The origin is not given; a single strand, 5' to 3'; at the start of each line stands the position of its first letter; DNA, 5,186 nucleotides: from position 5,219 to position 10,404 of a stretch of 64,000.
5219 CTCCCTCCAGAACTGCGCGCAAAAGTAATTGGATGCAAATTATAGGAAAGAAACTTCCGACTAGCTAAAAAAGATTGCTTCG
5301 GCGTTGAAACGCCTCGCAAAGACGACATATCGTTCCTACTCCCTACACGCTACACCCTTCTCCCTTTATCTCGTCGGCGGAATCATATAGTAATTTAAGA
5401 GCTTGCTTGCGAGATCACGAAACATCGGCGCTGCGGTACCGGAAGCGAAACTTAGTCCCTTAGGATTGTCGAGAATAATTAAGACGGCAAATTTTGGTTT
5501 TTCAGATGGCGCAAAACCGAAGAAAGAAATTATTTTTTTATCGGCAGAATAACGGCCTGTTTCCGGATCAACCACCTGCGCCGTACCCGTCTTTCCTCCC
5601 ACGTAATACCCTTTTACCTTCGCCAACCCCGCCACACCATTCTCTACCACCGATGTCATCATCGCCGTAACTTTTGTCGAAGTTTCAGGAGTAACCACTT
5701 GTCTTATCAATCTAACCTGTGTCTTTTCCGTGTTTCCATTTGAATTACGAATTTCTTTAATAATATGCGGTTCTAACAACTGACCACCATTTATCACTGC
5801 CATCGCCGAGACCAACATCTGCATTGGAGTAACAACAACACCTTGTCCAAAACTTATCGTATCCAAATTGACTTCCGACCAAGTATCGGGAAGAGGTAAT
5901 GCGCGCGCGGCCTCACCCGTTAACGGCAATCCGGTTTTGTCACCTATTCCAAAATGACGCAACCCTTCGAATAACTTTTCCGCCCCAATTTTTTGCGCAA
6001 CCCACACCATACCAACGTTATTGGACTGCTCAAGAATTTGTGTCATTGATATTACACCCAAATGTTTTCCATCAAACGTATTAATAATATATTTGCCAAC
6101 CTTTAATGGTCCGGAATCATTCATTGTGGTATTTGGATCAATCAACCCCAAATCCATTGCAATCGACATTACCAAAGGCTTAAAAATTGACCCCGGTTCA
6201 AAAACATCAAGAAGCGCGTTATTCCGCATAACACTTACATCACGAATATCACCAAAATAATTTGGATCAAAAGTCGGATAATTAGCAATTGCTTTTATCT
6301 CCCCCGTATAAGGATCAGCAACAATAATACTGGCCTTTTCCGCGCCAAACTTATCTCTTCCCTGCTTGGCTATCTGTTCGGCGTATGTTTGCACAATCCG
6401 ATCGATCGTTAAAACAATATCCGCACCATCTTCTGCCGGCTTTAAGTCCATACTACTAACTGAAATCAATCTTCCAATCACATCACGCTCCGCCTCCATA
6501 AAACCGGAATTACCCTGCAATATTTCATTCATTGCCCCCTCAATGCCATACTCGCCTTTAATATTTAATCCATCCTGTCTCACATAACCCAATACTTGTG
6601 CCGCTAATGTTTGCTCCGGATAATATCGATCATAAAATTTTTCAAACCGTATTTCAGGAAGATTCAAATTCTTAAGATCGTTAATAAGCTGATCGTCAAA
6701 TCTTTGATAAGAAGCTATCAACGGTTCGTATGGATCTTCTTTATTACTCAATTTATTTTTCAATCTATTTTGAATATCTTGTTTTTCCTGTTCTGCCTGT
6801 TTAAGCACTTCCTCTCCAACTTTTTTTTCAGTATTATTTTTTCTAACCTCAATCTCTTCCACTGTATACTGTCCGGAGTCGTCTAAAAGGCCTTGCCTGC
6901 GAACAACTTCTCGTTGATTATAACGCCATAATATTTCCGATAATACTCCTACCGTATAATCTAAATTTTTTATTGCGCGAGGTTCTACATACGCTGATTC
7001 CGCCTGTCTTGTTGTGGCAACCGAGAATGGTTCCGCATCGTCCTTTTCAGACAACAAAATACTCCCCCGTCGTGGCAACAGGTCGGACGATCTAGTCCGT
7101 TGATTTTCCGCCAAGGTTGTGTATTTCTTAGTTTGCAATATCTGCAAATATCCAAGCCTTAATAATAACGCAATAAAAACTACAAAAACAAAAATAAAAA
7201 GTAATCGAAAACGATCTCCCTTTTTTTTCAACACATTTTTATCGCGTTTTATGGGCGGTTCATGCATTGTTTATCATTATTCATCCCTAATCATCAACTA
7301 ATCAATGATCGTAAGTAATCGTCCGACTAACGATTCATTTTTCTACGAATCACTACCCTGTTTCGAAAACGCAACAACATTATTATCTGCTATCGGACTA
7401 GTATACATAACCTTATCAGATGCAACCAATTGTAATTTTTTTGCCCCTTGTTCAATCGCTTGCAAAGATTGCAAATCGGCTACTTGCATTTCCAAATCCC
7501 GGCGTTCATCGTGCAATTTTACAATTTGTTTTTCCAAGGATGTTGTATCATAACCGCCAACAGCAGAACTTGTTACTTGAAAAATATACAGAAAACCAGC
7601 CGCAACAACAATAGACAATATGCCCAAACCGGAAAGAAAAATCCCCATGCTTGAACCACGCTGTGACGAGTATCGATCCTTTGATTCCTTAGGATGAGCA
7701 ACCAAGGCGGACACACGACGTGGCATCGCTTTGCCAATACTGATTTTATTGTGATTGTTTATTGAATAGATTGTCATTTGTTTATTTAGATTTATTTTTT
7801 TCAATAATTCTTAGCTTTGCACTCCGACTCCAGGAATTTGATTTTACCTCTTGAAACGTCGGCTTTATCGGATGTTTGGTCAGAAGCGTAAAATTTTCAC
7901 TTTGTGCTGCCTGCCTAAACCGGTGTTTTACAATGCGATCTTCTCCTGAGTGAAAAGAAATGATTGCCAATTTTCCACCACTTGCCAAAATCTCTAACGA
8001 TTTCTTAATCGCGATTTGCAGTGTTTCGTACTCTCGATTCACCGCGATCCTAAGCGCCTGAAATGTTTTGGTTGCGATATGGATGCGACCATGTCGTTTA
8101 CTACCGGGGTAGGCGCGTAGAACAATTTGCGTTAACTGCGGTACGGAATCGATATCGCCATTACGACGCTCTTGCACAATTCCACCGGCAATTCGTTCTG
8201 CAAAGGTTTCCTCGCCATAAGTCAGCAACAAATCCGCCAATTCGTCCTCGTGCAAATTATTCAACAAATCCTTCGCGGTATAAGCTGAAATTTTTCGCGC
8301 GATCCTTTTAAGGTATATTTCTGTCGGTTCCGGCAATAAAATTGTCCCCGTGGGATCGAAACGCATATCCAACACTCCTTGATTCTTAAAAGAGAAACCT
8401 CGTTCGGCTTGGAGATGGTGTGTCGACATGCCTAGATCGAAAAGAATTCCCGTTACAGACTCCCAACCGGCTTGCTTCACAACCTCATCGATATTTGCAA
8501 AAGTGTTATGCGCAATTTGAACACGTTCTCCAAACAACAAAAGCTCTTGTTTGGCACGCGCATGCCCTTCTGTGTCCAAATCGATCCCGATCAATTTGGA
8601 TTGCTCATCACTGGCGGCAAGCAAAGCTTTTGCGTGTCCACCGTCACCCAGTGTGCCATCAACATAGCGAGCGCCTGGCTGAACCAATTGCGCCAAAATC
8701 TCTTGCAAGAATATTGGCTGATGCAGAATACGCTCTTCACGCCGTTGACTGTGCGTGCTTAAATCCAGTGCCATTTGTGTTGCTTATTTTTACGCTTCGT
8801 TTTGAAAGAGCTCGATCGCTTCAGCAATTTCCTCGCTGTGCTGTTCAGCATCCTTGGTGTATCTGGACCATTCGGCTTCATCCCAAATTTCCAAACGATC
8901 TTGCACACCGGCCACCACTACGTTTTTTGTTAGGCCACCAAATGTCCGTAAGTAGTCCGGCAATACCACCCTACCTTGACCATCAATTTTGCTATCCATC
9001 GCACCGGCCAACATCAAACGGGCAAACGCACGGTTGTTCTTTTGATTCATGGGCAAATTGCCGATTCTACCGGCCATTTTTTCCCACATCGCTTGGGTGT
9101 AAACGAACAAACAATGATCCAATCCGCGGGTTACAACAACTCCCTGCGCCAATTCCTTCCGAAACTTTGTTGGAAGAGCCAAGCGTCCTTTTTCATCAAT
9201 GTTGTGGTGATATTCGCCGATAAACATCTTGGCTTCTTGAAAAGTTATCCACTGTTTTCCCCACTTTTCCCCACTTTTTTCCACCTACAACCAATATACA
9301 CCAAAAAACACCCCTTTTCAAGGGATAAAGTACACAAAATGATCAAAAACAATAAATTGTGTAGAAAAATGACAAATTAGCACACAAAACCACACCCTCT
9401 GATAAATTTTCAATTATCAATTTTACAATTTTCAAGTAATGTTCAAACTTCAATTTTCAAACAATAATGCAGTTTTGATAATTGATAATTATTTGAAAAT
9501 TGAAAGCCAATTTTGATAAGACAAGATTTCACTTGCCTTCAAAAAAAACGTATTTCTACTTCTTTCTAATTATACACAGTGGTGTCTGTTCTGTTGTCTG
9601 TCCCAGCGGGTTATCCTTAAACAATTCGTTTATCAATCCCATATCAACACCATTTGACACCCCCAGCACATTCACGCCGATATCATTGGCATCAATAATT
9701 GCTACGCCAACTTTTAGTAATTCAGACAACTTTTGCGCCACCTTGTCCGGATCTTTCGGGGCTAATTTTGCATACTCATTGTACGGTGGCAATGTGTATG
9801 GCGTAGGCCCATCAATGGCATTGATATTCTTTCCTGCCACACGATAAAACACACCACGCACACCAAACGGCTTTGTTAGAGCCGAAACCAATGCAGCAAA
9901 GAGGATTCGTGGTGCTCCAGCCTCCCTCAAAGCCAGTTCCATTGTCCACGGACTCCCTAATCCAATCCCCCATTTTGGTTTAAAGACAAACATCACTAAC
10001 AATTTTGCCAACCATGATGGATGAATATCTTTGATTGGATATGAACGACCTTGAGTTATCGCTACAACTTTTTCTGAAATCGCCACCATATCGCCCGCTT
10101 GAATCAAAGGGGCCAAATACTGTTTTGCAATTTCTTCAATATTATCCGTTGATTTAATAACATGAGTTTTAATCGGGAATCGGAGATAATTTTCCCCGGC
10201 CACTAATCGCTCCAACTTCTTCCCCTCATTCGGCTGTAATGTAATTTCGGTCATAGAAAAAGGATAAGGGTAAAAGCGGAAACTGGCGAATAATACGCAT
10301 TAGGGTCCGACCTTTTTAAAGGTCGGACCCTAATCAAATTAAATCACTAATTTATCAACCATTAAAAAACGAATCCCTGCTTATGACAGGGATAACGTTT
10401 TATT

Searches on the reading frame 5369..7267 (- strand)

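Call 80: search_protein_families(library=pfam, proteins=[window:5369-7267:-], max_evalue=0.001)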
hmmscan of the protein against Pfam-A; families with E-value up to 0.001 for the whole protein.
window:5369-7267:- (633 aa): 3 families
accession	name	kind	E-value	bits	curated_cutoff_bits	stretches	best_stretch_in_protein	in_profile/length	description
PF00905.27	Transpeptidase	-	1.1e-72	245.3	22.1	1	313-619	2-297/299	Penicillin binding protein transpeptidase domain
PF03717.20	PBP_dimer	-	2.5e-08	35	24.4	1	77-270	11-178/180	Penicillin-binding Protein dimerisation domain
PF21922.1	PBP_dimer_2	-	1.8e-05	25.3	27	1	212-255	23-62/83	Penicillin binding protein A dimerisation domain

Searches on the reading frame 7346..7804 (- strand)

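Call 80: search_protein_families(library=pfam, proteins=[window:7346-7804:-], max_evalue=0.001)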
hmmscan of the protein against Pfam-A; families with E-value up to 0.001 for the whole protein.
window:7346-7804:- (153 aa): 1 family
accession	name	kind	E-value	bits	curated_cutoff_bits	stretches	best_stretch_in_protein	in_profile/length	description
PF04977.20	DivIC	-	5.8e-06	26.5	28.9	1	89-134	28-75/80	Septum formation initiator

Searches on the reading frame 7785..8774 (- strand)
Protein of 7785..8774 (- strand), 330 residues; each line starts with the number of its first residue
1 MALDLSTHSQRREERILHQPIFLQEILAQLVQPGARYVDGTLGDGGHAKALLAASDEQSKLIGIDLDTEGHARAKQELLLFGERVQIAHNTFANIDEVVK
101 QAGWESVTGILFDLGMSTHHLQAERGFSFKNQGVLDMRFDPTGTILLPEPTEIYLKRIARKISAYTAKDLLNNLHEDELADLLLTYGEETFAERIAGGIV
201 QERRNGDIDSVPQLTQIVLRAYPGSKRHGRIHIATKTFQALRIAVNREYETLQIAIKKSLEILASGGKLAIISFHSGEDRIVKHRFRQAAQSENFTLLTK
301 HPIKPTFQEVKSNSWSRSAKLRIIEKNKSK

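Call 80: search_protein_families(library=pfam, proteins=[window:7785-8774:-], max_evalue=0.001)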
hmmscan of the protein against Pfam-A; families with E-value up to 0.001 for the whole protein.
window:7785-8774:- (330 aa): 1 family
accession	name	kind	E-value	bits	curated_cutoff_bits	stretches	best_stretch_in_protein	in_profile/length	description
PF01795.25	Methyltransf_5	-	2.4e-87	293.7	27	2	163-326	130-308/309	MraW methylase family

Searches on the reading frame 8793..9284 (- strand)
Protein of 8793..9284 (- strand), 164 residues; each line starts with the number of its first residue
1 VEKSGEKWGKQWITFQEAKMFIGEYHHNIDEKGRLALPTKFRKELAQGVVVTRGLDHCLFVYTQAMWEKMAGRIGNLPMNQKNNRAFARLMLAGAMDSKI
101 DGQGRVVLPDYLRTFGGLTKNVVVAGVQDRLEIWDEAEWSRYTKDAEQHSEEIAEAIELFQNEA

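Call 80: search_protein_families(library=pfam, proteins=[window:8793-9284:-], max_evalue=0.001)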
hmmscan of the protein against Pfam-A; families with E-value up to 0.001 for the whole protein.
window:8793-9284:- (164 aa): 1 family
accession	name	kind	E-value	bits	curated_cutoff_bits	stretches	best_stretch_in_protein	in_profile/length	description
PF02381.23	MraZ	-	2.2e-38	130.5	23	2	20-89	1-71/72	MraZ protein, putative antitoxin-like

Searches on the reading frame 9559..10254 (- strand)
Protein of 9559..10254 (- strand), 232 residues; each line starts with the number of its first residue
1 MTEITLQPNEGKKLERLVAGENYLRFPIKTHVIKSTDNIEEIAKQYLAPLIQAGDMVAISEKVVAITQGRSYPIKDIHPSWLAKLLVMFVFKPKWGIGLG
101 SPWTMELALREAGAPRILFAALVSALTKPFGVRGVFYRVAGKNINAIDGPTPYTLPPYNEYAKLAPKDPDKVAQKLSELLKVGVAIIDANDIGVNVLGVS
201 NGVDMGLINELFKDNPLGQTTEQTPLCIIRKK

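Call 81: search_protein_families(library=pfam, proteins=[window:9559-10254:-], max_evalue=0.001)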
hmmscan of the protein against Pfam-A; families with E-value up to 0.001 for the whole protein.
window:9559-10254:- (232 aa): 1 family
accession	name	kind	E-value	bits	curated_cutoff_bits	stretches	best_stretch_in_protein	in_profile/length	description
PF01996.21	F420_ligase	-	7.9e-10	39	25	1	28-181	2-135/218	F420-0:Gamma-glutamyl ligase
